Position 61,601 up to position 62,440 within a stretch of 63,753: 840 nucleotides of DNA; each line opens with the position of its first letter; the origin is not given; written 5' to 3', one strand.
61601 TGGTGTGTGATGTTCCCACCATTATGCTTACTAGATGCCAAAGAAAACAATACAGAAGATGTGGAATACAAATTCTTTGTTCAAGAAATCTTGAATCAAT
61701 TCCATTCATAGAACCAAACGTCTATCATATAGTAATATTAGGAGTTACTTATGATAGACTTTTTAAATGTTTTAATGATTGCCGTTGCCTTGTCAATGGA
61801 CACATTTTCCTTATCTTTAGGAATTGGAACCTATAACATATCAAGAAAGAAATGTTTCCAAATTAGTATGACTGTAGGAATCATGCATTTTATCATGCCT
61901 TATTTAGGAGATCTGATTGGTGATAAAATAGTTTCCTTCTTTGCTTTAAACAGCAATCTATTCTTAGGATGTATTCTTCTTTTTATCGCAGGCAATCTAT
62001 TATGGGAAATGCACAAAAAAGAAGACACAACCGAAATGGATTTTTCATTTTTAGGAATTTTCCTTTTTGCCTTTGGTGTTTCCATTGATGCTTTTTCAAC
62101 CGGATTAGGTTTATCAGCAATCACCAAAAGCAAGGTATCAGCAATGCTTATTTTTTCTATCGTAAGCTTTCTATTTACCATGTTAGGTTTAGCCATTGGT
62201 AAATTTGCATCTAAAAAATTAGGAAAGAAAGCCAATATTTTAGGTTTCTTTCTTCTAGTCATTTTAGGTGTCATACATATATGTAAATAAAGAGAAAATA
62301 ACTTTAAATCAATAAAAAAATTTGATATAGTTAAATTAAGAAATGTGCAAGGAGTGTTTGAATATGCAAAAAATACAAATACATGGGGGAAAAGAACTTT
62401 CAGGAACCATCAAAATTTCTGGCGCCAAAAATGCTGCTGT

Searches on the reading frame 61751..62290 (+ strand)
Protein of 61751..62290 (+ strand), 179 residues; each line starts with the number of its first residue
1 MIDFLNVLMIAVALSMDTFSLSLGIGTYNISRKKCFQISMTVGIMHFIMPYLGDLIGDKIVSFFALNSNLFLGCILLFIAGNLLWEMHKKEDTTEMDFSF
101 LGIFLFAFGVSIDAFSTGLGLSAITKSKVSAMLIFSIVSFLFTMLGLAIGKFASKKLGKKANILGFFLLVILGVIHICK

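Call 38: search_protein_families(library=pfam, proteins=[window:61751-62290:+], max_evalue=0.001)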
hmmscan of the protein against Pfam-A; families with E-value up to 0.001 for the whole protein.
window:61751-62290:+ (179 aa): 1 family
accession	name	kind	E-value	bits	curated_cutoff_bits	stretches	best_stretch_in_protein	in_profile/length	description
PF02659.21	Mntp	-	9.5e-27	94.1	24.4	1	30-174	2-149/152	Putative manganese efflux pump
